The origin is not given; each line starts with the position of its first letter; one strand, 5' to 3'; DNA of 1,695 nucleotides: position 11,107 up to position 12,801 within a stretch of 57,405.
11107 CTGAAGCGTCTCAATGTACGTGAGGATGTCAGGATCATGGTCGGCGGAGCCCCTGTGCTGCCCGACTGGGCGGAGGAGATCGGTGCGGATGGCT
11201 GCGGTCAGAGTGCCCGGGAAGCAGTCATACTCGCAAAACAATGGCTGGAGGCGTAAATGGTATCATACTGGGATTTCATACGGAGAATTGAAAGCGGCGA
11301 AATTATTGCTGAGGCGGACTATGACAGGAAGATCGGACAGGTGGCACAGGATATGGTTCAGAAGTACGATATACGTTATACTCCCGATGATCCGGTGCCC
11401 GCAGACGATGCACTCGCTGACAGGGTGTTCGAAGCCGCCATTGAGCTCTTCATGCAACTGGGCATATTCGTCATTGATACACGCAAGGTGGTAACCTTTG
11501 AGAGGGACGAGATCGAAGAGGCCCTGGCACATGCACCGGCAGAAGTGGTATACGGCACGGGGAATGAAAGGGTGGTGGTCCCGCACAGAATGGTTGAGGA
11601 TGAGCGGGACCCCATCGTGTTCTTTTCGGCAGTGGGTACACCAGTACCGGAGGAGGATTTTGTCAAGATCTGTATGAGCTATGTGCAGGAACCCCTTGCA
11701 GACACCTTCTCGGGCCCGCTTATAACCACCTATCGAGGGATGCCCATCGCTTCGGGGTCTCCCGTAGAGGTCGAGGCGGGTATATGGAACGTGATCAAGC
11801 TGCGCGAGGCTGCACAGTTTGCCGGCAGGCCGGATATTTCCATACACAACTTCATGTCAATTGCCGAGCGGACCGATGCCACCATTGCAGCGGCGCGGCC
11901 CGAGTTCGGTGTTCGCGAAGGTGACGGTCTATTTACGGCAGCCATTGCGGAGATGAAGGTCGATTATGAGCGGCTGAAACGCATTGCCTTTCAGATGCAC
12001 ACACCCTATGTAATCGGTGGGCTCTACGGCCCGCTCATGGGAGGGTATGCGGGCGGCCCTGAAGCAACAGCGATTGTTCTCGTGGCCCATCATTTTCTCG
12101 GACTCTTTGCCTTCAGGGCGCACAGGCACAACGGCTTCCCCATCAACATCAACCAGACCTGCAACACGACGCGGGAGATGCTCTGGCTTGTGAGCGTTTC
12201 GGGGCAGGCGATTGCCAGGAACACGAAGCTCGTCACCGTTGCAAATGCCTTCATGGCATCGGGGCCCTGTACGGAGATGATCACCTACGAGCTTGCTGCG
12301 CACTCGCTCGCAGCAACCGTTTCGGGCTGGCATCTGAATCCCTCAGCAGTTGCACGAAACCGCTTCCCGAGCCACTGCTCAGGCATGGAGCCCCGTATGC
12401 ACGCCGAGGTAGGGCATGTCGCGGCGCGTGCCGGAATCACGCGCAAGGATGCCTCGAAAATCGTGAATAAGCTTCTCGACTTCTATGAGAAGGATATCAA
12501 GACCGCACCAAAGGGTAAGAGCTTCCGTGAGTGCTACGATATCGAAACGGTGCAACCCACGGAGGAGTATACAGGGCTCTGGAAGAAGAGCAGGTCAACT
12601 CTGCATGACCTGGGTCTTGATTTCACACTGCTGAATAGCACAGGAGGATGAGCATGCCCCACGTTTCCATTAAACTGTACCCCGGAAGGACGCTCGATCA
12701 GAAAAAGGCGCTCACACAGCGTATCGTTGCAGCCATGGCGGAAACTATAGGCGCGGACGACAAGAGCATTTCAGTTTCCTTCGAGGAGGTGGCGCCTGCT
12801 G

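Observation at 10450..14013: Bacterial operon pairing a corrinoid protein with a non-pyrrolysine MtmB-family methyltransferase, a Pro1 tautomerase and an aminotransferase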

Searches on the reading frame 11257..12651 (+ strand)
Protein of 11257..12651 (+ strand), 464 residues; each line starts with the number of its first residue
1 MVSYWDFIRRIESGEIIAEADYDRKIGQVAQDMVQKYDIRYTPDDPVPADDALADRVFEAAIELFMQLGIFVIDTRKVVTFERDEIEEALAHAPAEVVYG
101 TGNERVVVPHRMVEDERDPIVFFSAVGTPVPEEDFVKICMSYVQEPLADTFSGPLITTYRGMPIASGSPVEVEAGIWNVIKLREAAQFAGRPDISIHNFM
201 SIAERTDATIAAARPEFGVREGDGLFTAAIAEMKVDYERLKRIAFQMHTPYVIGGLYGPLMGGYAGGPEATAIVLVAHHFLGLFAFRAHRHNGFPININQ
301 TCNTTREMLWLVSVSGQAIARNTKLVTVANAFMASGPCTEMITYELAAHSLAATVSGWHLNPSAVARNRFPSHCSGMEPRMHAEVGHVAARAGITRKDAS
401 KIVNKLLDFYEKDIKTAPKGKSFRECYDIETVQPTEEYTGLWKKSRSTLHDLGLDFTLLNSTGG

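Call 3: search_protein_families(library=pfam, proteins=[window:11257-12651:+], max_evalue=0.01)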
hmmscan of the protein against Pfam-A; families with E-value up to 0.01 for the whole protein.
window:11257-12651:+ (464 aa): 1 family
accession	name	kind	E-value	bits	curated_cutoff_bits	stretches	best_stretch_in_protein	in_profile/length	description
PF05369.18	MtmB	-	4.7e-100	336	25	1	4-454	3-450/450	Monomethylamine methyltransferase MtmB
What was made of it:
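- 11257..12651 (+): MtmB-family substrate:corrinoid methyltransferase (MT1) with His197 in place of pyrrolysine. PF05369 E=4.7e-100 (call 3).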

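Call 4: search_protein_families(library=ncbifam, proteins=[window:11257-12651:+], max_evalue=0.01)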
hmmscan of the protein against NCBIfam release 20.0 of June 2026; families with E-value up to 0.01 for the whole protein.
window:11257-12651:+ (464 aa): 0 families

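Call 6: search_solved_structures(query=window:11257-12651:+, max_evalue=0.01, show_alignments=2)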
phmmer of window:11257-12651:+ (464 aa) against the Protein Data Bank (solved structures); distinct sequences matched with E-value up to 0.01: 2.
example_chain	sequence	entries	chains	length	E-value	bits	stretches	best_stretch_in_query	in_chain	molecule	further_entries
1tv2_A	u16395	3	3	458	8.4e-69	235.5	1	5-456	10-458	Monomethylamine methyltransferase mtmB1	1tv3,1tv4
1l2q_A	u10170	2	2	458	9e-69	235.5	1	5-456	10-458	monomethylamine methyltransferase | Monomethylamine methyltransferase mtmB1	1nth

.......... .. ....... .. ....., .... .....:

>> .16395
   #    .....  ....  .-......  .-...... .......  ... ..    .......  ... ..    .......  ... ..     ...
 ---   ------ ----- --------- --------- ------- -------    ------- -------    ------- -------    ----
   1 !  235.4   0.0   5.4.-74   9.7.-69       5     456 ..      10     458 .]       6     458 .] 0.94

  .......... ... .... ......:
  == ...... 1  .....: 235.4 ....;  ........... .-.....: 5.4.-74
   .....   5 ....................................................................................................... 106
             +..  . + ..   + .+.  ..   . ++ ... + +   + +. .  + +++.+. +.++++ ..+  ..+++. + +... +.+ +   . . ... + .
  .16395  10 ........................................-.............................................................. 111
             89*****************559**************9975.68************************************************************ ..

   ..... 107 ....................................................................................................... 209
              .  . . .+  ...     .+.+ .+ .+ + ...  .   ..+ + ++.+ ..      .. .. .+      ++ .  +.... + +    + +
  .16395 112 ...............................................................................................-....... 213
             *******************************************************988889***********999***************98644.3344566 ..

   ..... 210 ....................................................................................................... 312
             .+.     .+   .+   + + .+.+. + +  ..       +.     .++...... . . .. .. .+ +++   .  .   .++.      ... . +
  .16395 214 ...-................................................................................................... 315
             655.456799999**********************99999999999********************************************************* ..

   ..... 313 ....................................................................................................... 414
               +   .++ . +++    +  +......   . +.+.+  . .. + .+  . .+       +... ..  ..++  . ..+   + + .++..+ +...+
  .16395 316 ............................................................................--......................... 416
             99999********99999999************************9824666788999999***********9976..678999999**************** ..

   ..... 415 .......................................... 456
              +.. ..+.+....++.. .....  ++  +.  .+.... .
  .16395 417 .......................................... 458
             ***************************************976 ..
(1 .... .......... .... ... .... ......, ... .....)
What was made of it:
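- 11257..12651 (+): PDB MtmB1 E=9e-69 (call 6).
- Checked: Against PDB MtmB1 (1L2Q/1TV2), E=9e-69 over residues 5-456 (call 6).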

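Call 11: find_homologous_proteins(query=window:11257-12651:+, max_evalue=1e-10)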
Query window:11257-12651:+ (464 aa): 450 proteins with E <= 1e-10 among 8000 candidates; the best 120 are listed.
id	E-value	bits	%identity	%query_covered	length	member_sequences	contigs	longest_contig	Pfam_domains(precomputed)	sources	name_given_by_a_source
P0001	0.0e+0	1059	100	100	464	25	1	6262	PF05369.19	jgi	jgi:methylamine--corrinoid protein Co-methyltransferase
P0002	1.6e-283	958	90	99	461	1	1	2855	PF05369.19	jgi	jgi:methylamine--corrinoid protein Co-methyltransferase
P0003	5.6e-281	950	88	99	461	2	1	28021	PF05369.19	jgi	jgi:methylamine--corrinoid protein Co-methyltransferase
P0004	1.0e-272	923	86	99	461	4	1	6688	PF05369.19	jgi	-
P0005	1.4e-270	916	85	99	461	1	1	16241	PF05369.19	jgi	jgi:methylamine--corrinoid protein Co-methyltransferase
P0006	5.9e-267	904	83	99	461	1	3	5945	PF05369.19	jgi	jgi:methylamine--corrinoid protein Co-methyltransferase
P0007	4.1e-266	901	83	99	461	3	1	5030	PF05369.19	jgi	jgi:methylamine--corrinoid protein Co-methyltransferase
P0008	3.9e-265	898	83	99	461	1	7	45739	PF05369.19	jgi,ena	jgi:methylamine--corrinoid protein Co-methyltransferase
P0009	2.8e-263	892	81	99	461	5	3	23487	PF05369.19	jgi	jgi:methylamine--corrinoid protein Co-methyltransferase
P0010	1.2e-260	883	82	99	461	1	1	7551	PF05369.19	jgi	jgi:methylamine--corrinoid protein Co-methyltransferase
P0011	1.1e-254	863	80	99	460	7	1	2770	PF05369.19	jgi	-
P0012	1.7e-254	863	80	99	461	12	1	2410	PF05369.19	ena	-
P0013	5.9e-254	861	79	99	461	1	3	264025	PF05369.19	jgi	jgi:hypothetical protein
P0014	2.3e-253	859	79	99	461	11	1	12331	PF05369.19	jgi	jgi:hypothetical protein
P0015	2.6e-252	855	79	99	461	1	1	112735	PF05369.19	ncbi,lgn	-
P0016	3.0e-252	855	78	99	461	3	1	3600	PF05369.19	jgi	jgi:methylamine--corrinoid protein Co-methyltransferase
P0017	2.0e-251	852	79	99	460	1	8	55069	PF05369.19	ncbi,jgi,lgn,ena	-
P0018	1.1e-250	850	79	99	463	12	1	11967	PF05369.19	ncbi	-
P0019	2.3e-250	849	79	99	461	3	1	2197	PF05369.19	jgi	-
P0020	7.9e-249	844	78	99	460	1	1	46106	PF05369.19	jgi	-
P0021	2.7e-248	842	78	99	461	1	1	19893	PF05369.19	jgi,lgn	jgi:hypothetical protein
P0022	2.7e-248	842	83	93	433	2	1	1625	PF05369.19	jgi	-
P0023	6.2e-248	841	77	99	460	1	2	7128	PF05369.19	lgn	-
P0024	5.3e-246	835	79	99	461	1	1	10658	PF05369.19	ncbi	-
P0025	5.4e-244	828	78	99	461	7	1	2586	PF05369.19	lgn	-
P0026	1.1e-243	827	77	99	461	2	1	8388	PF05369.19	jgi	jgi:hypothetical protein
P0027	3.4e-243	825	77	99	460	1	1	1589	PF05369.19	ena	-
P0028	6.5e-243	824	77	99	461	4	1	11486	PF05369.19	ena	-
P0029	5.0e-239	812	74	99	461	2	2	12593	PF05369.19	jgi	jgi:methylamine--corrinoid protein Co-methyltransferase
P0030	6.9e-239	811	76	99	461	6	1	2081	PF05369.19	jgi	jgi:methylamine--corrinoid protein Co-methyltransferase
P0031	1.8e-219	747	70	99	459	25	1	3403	PF05369.19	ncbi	-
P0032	2.3e-218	743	70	99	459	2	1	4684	PF05369.19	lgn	-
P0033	6.2e-218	742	69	99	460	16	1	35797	PF05369.19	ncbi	-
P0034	5.2e-217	739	68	99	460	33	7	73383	PF05369.19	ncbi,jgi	-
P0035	3.8e-216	736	69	99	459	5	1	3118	PF05369.19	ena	-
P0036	6.5e-216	735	69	99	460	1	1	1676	PF05369.19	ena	-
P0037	1.2e-215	735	69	99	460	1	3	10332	PF05369.19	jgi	-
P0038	1.7e-215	734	68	99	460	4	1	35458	PF05369.19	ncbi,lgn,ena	-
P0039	2.4e-215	734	69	99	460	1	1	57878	PF05369.19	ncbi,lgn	-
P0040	3.4e-215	733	68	99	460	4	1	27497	PF05369.19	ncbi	-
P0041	4.0e-215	733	70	99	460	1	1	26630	PF05369.19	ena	-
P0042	2.3e-214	730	68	99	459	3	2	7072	PF05369.19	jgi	jgi:methylamine--corrinoid protein Co-methyltransferase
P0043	3.0e-214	730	68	99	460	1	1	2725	PF05369.19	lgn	-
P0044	4.1e-214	729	68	99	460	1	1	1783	PF05369.19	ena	-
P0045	7.5e-214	729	69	99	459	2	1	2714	PF05369.19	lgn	-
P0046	1.2e-213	728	68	99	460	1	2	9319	PF05369.19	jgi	-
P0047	2.0e-213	727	66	99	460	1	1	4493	PF05369.19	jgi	jgi:hypothetical protein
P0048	3.1e-213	727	69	99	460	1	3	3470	PF05369.19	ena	-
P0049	5.3e-213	726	68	99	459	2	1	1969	PF05369.19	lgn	-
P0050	1.4e-211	721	68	99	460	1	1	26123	PF05369.19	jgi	jgi:methylamine--corrinoid protein Co-methyltransferase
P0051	2.0e-211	721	67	99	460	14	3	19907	PF05369.19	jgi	-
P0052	5.9e-211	719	67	99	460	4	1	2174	PF05369.19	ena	-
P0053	1.3e-210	718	67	99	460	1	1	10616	PF05369.19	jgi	jgi:methylamine--corrinoid protein Co-methyltransferase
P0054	6.2e-210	716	67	99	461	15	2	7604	PF05369.19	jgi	jgi:methylamine--corrinoid protein Co-methyltransferase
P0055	1.7e-209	714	66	99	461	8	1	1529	PF05369.19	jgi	jgi:methylamine--corrinoid protein Co-methyltransferase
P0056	1.7e-209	714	84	79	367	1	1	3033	PF05369.19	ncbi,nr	ncbi:MAG: monomethylamine:corrinoid methyltransferase, partial [Spirochaetes bacterium]|nr:monomethy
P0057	2.2e-209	714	67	99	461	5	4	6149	PF05369.19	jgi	jgi:methylamine--corrinoid protein Co-methyltransferase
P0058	1.6e-208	711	67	99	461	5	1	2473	PF05369.19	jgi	jgi:methylamine--corrinoid protein Co-methyltransferase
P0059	2.4e-208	710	67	99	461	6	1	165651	PF05369.19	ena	-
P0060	2.7e-206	704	66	99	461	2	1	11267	PF05369.19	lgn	-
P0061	5.9e-202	689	64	98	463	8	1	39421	PF05369.19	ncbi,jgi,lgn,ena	-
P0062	7.0e-200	683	64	98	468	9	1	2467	PF05369.19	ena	-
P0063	2.1e-192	658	62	98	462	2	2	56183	PF05369.19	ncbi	-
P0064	4.5e-192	657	62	98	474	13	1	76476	PF05369.19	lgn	-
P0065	4.6e-192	657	62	97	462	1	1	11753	PF05369.19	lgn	-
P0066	7.3e-192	656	62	98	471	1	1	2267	PF05369.19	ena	-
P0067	9.3e-192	656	62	98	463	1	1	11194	PF05369.19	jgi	jgi:methylamine---corrinoid protein Co-methyltransferase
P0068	5.0e-190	650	62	95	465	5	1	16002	PF05369.19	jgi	-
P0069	1.8e-189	648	69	87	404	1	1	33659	PF05369.19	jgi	-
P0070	5.4e-189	647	61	98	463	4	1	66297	PF05369.19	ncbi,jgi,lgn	jgi:methylamine--corrinoid protein Co-methyltransferase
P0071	5.9e-189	647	61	98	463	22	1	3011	PF05369.19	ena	-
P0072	4.4e-188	644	82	73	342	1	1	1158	PF05369.19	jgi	jgi:methylamine--corrinoid protein Co-methyltransferase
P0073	9.9e-188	642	60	98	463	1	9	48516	PF05369.19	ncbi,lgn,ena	-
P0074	7.5e-187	640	59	98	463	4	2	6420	PF05369.19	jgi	jgi:methylamine--corrinoid protein Co-methyltransferase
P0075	7.2e-186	636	59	98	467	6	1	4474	PF05369.19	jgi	jgi:methylamine--corrinoid protein Co-methyltransferase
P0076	9.9e-186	636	61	98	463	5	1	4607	PF05369.19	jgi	jgi:methylamine--corrinoid protein Co-methyltransferase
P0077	2.0e-184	632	60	98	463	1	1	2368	PF05369.19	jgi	jgi:methylamine--corrinoid protein Co-methyltransferase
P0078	3.4e-184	631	71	83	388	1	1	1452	PF05369.19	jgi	jgi:methylamine--corrinoid protein Co-methyltransferase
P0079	5.0e-184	630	60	98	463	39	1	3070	PF05369.19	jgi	jgi:methylamine--corrinoid protein Co-methyltransferase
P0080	1.2e-183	629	59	98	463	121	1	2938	PF05369.19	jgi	-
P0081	1.6e-183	629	59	97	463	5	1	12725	PF05369.19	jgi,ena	-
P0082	2.1e-183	628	59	97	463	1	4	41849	PF05369.19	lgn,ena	-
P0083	6.3e-183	627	59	98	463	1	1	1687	PF05369.19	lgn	-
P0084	2.1e-182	625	59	98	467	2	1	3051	PF05369.19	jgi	-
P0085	1.7e-181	622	58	98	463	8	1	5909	PF05369.19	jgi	jgi:methylamine--corrinoid protein Co-methyltransferase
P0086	2.3e-181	621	59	97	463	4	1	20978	PF05369.19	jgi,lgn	jgi:methylamine--corrinoid protein Co-methyltransferase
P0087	1.5e-179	616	56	99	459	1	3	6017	PF05369.19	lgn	-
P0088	1.3e-177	609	55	99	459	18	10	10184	PF05369.19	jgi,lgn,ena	jgi:methylamine--corrinoid protein Co-methyltransferase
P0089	5.9e-171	587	57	99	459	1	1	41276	PF05369.19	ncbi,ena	-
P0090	1.8e-169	582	56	99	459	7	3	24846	PF05369.19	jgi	-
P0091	6.8e-169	580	57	99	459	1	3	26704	PF05369.19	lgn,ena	-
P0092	2.1e-167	575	56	99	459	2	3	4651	PF05369.19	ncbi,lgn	ncbi:MAG: monomethylamine:corrinoid methyltransferase [Anaerolineae bacterium]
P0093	7.8e-167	574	55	99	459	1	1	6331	PF05369.19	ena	-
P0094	8.6e-167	573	55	99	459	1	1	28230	PF05369.19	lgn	-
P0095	1.3e-166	573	55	99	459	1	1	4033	PF05369.19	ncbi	-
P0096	1.7e-166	572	56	99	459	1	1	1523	PF05369.19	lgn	-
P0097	2.7e-166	572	55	99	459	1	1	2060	PF05369.19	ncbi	-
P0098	4.4e-166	571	55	99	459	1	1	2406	PF05369.19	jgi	jgi:methylamine--corrinoid protein Co-methyltransferase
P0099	7.6e-166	570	56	99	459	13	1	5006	PF05369.19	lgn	-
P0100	1.4e-165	569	55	99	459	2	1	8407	PF05369.19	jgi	-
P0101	1.8e-165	569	56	99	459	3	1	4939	PF05369.19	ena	-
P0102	6.0e-165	567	55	99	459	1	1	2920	PF05369.19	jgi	jgi:methylamine--corrinoid protein Co-methyltransferase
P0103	6.5e-165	567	69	77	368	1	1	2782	PF05369.19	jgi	-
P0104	7.7e-165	567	56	99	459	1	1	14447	PF05369.19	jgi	-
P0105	9.1e-165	567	56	99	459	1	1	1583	PF05369.19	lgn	-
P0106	1.3e-164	566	55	99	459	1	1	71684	PF05369.19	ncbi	-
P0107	1.4e-164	566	55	99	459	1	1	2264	PF05369.19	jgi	jgi:methylamine--corrinoid protein Co-methyltransferase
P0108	1.5e-164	566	55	99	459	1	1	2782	PF05369.19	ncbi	-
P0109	2.2e-164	566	54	99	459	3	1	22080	PF05369.19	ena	-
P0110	3.3e-164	565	55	98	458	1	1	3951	PF05369.19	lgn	-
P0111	4.9e-164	564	54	99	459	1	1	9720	PF05369.19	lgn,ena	-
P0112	9.9e-164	563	55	98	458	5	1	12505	PF05369.19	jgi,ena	-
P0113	1.2e-163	563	55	99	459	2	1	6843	PF05369.19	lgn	-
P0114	1.3e-163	563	54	99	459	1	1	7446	PF05369.19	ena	-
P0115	1.3e-163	563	54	99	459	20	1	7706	PF05369.19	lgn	-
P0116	1.5e-163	563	55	99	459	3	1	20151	PF05369.19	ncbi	ncbi:MAG: monomethylamine:corrinoid methyltransferase [Desulfobacterales bacterium]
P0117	1.5e-163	563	54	99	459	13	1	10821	PF05369.19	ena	-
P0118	1.7e-163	563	55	99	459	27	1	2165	PF05369.19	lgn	-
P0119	1.8e-163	563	54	99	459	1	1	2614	PF05369.19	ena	-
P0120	3.6e-163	562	53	99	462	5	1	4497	PF05369.19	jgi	-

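Call 12: find_related_loci(query=window:11257-12648:+, collection=genome_contigs, flank=8000)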
Query window:11257-12648:+ (464 aa) in genome_contigs; peptide patterns used: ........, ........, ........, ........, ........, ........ (x = any residue, [..] = any of these).
62 stretches matched a pattern; 9 encode a relative of the query (tblastn E <= 1e-3); 9 distinct loci.
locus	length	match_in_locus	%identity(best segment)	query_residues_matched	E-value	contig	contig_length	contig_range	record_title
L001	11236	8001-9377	79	1-459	0e+0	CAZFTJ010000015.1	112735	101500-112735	MAG TPA_asm: uncultured Spirochaetota bacterium isolate binchicken_co178_263 genome assembly, contig: NODE_337_length_11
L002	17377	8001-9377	79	1-459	0e+0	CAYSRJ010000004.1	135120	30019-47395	MAG TPA_asm: uncultured Spirochaetota bacterium isolate binchicken_co94_333 genome assembly, contig: NODE_67_length_1351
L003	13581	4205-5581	79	1-459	0e+0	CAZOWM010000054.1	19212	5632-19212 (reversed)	MAG TPA_asm: uncultured Spirochaetota bacterium isolate binchicken_co89_665 genome assembly, contig: NODE_5053_length_19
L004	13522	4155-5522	64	1-456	0e+0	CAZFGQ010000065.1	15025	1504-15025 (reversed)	MAG TPA_asm: uncultured Spirochaetota bacterium isolate binchicken_co19_489 genome assembly, contig: NODE_6499_length_15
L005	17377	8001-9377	55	1-459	7e-173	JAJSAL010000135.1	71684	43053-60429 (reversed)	MAG: Spirochaetes bacterium isolate Dive96_bin4.94 k141_3191236, whole genome shotgun sequence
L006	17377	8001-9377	82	1-459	0e+0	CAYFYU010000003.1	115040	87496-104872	MAG TPA_asm: uncultured Spirochaetota bacterium isolate ERP108616_co2_14 genome assembly, contig: NODE_87_length_115040_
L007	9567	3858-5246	42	1-461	2e-127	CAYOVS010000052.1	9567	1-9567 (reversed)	MAG TPA_asm: uncultured Peptococcaceae bacterium isolate SRP335695_co1_131 genome assembly, contig: NODE_3353_length_956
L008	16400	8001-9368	54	1-456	4e-166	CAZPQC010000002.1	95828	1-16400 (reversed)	MAG TPA_asm: uncultured Spirochaetaceae bacterium isolate binchicken_co34_125 genome assembly, contig: NODE_206_length_9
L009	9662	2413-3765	38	5-456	2e-103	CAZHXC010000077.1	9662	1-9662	MAG TPA_asm: uncultured Spirochaetales bacterium isolate SRP141376_co1_212 genome assembly, contig: NODE_12826_length_96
